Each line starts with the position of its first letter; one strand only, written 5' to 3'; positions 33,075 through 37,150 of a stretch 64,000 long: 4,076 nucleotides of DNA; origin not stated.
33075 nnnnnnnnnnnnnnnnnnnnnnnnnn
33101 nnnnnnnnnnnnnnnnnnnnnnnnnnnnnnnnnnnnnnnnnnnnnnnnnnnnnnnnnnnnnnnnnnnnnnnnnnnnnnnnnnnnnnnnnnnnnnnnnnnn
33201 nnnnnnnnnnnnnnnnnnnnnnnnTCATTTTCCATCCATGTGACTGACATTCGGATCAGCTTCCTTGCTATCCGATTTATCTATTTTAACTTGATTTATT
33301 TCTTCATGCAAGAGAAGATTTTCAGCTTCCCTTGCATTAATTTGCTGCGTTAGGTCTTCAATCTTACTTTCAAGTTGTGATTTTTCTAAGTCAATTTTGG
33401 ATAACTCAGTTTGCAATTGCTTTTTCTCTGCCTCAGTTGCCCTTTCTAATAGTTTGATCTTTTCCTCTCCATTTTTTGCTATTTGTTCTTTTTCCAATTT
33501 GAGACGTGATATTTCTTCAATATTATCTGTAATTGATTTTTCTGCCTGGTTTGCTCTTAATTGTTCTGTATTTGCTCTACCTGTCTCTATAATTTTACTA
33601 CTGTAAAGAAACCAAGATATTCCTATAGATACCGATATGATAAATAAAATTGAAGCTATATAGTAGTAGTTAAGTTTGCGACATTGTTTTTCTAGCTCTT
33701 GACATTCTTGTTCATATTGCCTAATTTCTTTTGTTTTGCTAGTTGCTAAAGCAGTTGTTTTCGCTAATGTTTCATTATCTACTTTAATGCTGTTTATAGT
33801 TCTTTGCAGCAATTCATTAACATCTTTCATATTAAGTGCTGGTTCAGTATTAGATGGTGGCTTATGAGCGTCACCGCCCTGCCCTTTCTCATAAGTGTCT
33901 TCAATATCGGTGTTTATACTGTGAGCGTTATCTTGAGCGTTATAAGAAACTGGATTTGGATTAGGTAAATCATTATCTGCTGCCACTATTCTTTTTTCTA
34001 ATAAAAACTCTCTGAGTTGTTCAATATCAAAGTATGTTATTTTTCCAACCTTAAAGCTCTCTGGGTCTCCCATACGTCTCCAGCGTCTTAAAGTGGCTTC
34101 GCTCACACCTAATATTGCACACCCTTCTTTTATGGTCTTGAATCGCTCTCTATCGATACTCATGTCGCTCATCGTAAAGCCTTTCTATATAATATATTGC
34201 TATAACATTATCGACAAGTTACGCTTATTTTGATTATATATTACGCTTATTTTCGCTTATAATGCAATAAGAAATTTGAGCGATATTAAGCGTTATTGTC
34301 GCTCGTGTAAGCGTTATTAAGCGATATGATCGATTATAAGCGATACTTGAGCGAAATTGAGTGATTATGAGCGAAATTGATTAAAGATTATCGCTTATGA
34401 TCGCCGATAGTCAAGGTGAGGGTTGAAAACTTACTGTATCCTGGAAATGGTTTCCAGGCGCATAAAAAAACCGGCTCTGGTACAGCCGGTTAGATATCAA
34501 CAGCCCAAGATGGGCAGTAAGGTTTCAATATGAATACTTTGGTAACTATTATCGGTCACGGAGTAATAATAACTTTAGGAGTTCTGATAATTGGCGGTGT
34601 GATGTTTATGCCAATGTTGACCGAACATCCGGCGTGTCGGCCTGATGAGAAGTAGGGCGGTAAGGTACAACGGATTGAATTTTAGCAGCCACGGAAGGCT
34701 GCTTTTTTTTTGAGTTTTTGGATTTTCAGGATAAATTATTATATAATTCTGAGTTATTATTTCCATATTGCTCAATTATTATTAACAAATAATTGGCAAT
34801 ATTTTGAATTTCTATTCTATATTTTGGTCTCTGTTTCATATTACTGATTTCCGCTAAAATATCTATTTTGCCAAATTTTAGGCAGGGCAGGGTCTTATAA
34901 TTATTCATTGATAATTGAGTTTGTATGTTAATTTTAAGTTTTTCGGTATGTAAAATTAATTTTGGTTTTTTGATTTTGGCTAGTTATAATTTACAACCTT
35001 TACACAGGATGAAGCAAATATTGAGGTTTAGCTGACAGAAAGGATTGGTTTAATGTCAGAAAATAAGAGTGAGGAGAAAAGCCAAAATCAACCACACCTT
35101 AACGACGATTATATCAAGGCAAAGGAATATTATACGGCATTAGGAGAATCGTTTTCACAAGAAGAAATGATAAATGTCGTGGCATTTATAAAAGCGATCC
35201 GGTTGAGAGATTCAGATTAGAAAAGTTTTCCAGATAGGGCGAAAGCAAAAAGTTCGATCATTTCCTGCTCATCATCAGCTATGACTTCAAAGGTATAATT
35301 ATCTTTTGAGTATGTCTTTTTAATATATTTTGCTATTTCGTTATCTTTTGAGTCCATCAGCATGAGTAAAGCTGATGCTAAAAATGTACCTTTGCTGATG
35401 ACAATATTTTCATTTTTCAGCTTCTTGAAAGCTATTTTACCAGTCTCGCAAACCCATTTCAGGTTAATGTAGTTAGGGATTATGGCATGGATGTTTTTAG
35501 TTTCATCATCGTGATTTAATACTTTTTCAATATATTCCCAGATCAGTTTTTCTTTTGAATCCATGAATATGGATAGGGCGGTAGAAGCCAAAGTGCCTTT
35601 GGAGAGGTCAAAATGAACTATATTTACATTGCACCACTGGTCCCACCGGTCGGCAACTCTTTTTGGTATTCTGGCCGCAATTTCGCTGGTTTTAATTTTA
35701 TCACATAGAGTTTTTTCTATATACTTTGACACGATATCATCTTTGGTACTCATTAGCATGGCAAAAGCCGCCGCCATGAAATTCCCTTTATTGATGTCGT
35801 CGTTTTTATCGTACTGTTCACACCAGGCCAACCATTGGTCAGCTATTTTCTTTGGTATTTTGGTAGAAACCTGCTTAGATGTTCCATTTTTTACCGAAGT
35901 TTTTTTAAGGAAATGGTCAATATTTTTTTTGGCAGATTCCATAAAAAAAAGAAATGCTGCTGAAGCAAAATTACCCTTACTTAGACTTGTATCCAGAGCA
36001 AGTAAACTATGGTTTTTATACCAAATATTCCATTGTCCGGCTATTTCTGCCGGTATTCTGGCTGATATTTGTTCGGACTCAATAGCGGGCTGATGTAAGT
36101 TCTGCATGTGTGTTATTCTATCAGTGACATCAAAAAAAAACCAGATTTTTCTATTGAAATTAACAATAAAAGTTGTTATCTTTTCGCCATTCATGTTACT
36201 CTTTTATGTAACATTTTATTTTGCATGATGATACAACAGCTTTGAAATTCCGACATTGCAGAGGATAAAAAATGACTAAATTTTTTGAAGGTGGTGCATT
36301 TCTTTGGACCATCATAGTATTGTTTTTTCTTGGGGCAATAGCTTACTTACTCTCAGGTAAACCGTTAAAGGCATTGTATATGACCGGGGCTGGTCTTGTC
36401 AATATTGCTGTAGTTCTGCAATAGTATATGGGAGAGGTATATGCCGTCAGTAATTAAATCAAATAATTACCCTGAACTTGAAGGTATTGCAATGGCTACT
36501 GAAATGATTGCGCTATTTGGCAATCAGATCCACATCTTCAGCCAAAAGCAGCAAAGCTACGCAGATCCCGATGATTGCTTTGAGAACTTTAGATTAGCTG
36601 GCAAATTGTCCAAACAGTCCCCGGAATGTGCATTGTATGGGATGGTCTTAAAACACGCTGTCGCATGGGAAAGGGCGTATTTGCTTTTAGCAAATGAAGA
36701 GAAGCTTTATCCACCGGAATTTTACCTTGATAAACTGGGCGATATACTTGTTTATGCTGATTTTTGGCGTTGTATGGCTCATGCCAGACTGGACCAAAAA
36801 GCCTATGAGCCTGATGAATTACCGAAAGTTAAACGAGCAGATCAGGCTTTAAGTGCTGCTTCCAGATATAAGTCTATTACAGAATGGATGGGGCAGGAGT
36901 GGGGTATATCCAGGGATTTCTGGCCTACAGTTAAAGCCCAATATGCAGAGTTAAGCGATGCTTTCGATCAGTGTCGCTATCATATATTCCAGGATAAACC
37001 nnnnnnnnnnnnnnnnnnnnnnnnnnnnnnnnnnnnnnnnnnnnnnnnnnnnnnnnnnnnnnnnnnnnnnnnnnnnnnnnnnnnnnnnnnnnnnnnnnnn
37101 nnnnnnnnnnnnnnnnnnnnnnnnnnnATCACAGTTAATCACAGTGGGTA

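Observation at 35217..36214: Four ribbon-helix-helix units in a single polypeptide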

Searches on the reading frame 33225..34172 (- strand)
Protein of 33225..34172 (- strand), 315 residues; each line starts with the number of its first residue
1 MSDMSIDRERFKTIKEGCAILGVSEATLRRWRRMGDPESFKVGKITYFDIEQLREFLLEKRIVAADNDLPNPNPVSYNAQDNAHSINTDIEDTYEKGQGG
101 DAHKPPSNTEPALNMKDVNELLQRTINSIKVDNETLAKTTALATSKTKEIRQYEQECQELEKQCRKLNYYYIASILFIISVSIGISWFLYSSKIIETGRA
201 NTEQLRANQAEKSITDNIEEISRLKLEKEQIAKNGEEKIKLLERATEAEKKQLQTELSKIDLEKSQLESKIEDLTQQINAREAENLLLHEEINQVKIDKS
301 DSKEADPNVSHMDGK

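Call 19: search_protein_families(library=pfam, proteins=[window:33225-34172:-], max_evalue=0.01)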
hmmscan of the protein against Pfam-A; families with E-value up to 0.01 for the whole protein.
window:33225-34172:- (315 aa): 5 families
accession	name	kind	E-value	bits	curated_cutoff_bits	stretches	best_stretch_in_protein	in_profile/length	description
PF12728.13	HTH_17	-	1e-06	29.3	27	1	13-60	3-50/51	Helix-turn-helix domain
PF13411.12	MerR_1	-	0.0027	18.2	21.6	0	13-57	2-47/69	MerR HTH family regulatory protein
PF13851.11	GAS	-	0.0058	16.5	32.3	0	114-167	65-118/200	Growth-arrest specific micro-tubule binding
PF01527.26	HTH_Tnp_1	-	0.0062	17.2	24.1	1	13-33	25-45/75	Transposase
PF13518.12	HTH_28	-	0.0079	16.7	25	0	13-33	14-34/52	Helix-turn-helix domain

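Call 20: search_protein_families(library=phrogs, proteins=[window:33225-34172:-], max_evalue=0.001)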
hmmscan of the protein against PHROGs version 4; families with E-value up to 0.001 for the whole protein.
window:33225-34172:- (315 aa): 1 family
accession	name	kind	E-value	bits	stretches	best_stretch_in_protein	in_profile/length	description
phrog_66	-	integration and excision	5e-08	34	1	3-84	85-168/412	excisionase and transcriptional regulator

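Call 86: search_protein_families(library=ncbifam, proteins=[window:33225-34172:-], max_evalue=1)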
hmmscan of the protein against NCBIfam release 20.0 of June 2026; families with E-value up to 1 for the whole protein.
window:33225-34172:- (315 aa): 6 families
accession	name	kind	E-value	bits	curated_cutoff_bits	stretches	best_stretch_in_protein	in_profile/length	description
TIGR00998.1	8a0101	subfamily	6.7e-06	25.3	390.8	1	173-298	9-130/334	EmrA/EmrK family multidrug efflux transporter periplasmic adaptor subunit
NF033516.0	transpos_IS3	equivalog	0.0014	17.9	160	1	12-168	15-111/369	IS3 family transposase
NF046104.1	PptglHdxlasePcsB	equivalog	0.0025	17.1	450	1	192-283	12-102/400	peptidoglycan hydrolase PcsB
NF011715.0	PRK15136.1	equivalog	0.035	12.7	563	1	152-263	8-114/390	multidrug efflux MFS transporter periplasmic adaptor subunit EmrA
NF004208.0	PRK05658.1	equivalog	0.11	11.4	555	0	201-303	219-321/631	RNA polymerase sigma factor RpoD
TIGR02642.1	phage_xxxx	hypoth_equivalog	0.34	10.5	101.4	0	109-166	84-142/267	TIGR02642 family protein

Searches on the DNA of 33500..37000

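Call 67: search_rna_families(source=window, start=33500, end=37000, threshold=evalue, max_evalue=1)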
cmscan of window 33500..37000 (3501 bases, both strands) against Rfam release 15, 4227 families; matches with E-value up to 1: 1.
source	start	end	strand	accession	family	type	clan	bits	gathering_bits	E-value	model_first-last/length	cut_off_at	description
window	34683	34711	+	RF02162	XIST_A_REPEAT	Gene; sRNA;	-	17.8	33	0.76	1-37/37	no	XIST RNA A repeat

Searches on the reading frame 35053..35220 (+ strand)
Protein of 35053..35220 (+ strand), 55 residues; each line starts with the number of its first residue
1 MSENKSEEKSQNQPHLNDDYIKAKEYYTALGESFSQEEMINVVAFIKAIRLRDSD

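Call 76: search_protein_families(library=pfam, proteins=[window:35053-35220:+], max_evalue=0.1)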
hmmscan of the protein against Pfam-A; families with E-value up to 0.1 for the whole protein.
window:35053-35220:+ (55 aa): 0 families

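Call 85: search_protein_families(library=padloc, proteins=[window:35053-35217:+], max_evalue=1)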
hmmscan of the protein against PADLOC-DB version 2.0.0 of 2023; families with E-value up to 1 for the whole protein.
window:35053-35217:+ (55 aa): 1 family
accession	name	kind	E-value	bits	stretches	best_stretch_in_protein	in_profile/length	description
PDLC01126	Cas5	-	0.011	13.9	1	5-50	12-57/181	Cas5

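Call 86: search_protein_families(library=ncbifam, proteins=[window:35053-35217:+], max_evalue=1)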
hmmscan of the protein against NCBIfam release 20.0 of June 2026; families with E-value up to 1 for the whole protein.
window:35053-35217:+ (55 aa): 1 family
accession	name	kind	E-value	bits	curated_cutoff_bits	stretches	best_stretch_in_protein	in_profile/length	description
NF003353.0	PRK04387.1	equivalog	0.013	16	90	1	24-50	3-29/92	hypothetical protein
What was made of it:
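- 35053..35220 (+): Small acidic convergent ORF (55 aa) abutting the gene's stop codon. A conserved neighbour and possible partner. No family match (calls 76, 85, 86).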

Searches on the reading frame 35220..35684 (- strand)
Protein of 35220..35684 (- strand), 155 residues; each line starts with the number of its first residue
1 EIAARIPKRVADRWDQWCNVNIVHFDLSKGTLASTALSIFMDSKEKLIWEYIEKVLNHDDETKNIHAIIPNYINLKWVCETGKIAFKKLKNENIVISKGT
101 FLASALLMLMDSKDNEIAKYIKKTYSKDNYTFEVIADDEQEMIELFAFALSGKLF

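Call 40: predict_structure(alignment_id=A4)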
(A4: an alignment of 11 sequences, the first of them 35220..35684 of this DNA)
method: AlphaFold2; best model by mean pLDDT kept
length: 155 residues; sequences in the alignment: 11
mean_pLDDT: 90.9   pTM: 0.86
mean pLDDT of the five models: 90.9, 90.9, 90.5, 89.1, 88.3
residues with pLDDT >= 90: 104; 70-90: 47; 50-70: 4; < 50: 0
segments of 3 or more residues with pLDDT < 50: none
pLDDT, mean of each block of 10 residues (from residue 1): 94 95 91 97 95 89 95 91 90 92 98 95 86 78 84 75
secondary structure, 60 per line:
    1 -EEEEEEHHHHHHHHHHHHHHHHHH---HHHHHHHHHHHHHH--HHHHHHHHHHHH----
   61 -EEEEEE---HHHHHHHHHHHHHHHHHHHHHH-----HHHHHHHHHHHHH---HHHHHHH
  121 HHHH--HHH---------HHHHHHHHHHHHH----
elements in order: E2-7 H8-25 H29-42 H45-56 E62-67 H71-92 H98-110 H114-124 H139-151
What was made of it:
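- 35496..35684 (-): RHH unit 3 (residues 171-233). Modelled: strand at model residues 2-7, helices at 8-25, 29-42 and 45-56, pLDDT about 89-97 (call 40).
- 35289..35495 (-): RHH unit 4 (residues 234-302), with a longer helix A / loop. Modelled: strand 62-67, helices 71-92, 98-110 and 114-124 (call 40).
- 35220..35288 (-): Acidic C-terminal tail (residues 303-325, net charge -5), with an amphipathic helix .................. Helix at model residues 139-151, pLDDT 75-86 (call 40).
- AF2 model of residues 171-325: pLDDT 90.9, pTM 0.86, (strand-helix-helix-helix) x2 plus a tail helix, with only two strands (call 40). All five models had pLDDT 88-91 (call 40).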

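Call 43: fold_search(model_id=the predicted structure, library=pdb)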
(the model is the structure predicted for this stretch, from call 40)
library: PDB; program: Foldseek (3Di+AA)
matches with E <= 10: 54; with E <= 0.001: 0
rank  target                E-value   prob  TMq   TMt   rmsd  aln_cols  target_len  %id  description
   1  9f0y_G                7.8e-01  0.35  0.33  0.45   5.9       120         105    9  CryoEM structure of the F plasmid relaxosome with TraI in its TE mode, derived from the ss-27_+8ds+9_+143-R Locally-re (released 2025-06-04)
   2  7x4e                  1.2e+00  0.33  0.39  0.50   6.4       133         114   10  Structure of 10635-DndE (released 2022-04-20)
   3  7b9v_C                1.4e+00  0.03  0.11  0.04  14.7        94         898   10  Yeast C complex spliceosome at 2.8 Angstrom resolution with Prp18/Slu7 bound (released 2021-03-10)
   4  9evs_F                1.8e+00  0.05  0.18  0.17  18.2       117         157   11  Structure of the flowering plant mitoribosome with P-site tRNA (released 2025-09-03)
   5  9i78_6                1.9e+00  0.03  0.18  0.16  17.8       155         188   11  Cryo-EM structure of Chaetomium thermophilum ribosome-bound SND3 translocon (released 2025-11-12)
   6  1gak                  2.7e+00  0.03  0.17  0.18  14.3       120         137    8  CRYSTAL STRUCTURE OF GREEN ABALONE SP18 (released 2000-12-13)
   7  6o8z_g                2.9e+00  0.02  0.14  0.14  17.8       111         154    8  Cryo-EM image reconstruction of the 70S Ribosome Enterococcus faecalis Class04 (released 2020-09-16)
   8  5jsb_B                2.9e+00  0.02  0.15  0.17  18.5       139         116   14  Crystal structure of Mcl1-inhibitor complex (released 2016-11-16)
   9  6o3x_C                4.1e+00  0.04  0.19  0.20  14.9       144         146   11  Crystal structure of yeast Nrd1 CID in complex with Sen1 NIM2 (released 2019-06-05)
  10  6o3x_A                4.1e+00  0.04  0.19  0.20  14.9       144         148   11  Crystal structure of yeast Nrd1 CID in complex with Sen1 NIM2 (released 2019-06-05)
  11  6oet_C                4.3e+00  0.02  0.16  0.05  14.1       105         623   13  Cryo-EM structure of mouse RAG1/2 STC complex (released 2020-01-22)
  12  7tw0_A                4.9e+00  0.01  0.13  0.04  20.7       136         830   17  Cryo-EM structure of human band 3-protein 4.2 complex in vertical conformation (released 2022-06-08)
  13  9f0x_G                5.5e+00  0.18  0.43  0.60   4.7       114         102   12  CryoEM structure of the F plasmid relaxosome in its pre-initiation state, derived from the ds-27_+143-R Locally-refine (released 2025-06-04)
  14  8a22_Bg               5.5e+00  0.03  0.19  0.25  16.8       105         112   10  Structure of the mitochondrial ribosome from Polytomella magna (released 2022-11-16)
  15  8dt0_B                5.5e+00  0.01  0.13  0.14  17.7       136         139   12  Scaffolding protein functional sites using deep learning (released 2022-08-10)
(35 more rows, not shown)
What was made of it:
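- The best PDB neighbours are three TraY chains and two DndE entries (call 43).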

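Call 44: fold_search(model_id=the predicted structure, library=viral)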
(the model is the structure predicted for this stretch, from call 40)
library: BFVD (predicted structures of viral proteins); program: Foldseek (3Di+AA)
matches with E <= 10: 148; with E <= 0.001: 0
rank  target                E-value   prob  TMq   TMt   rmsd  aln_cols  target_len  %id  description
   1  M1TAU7                3.3e-02  1.00  0.46  0.63   3.8       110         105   12  (no name in the UniProt tables at hand)
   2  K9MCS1                3.7e-02  1.00  0.54  0.26  10.1       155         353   12  (no name in the UniProt tables at hand)
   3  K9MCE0                5.2e-02  1.00  0.48  0.67   3.1       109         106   12  (no name in the UniProt tables at hand)
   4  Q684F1                5.5e-02  0.96  0.46  0.28  10.7       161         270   12  (no name in the UniProt tables at hand)
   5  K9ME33                8.2e-02  0.99  0.53  0.26  12.3       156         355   10  (no name in the UniProt tables at hand)
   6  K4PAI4                3.1e-01  0.90  0.47  0.59   7.6       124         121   12  Ribbon-helix-helix protein CopG domain-containing protein [Sulfolobales Mexican rod-shaped virus 1]
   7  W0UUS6                3.1e-01  0.82  0.41  0.55   4.1       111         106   12  (no name in the UniProt tables at hand)
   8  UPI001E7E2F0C         3.1e-01  0.51  0.39  0.44  11.6       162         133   10  (no name look-up for this kind of identifier)
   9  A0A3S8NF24            3.3e-01  0.38  0.28  0.38  10.3       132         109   13  Ribbon-helix-helix domain [Sulfolobales Beppu filamentous virus 3]
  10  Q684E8                4.6e-01  0.84  0.44  0.23   5.2       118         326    9  (no name in the UniProt tables at hand)
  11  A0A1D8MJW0            4.9e-01  0.07  0.19  0.11  15.8       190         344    8  Putative rep protein [uncultured virus]
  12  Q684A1                7.2e-01  0.33  0.43  0.26  15.5       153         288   10  (no name in the UniProt tables at hand)
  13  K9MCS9                7.7e-01  0.28  0.35  0.44   8.1       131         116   11  (no name in the UniProt tables at hand)
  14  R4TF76                8.6e-01  0.51  0.43  0.44   4.7       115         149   10  Uncharacterized protein [Halorubrum tailed phage 8]
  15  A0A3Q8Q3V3            9.6e-01  0.09  0.22  0.22  14.5       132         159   12  Uncharacterized protein [Sulfolobales Beppu filamentous virus 3]
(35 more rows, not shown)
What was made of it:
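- Closest known: STSV1 ORF21-24 and ORF26. Same: These are among the best BFVD matches over the full model (call 44).
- The best viral neighbours have probability 0.96-1.00 and include annotated RHH/CopG proteins of Sulfolobales viruses (call 44).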
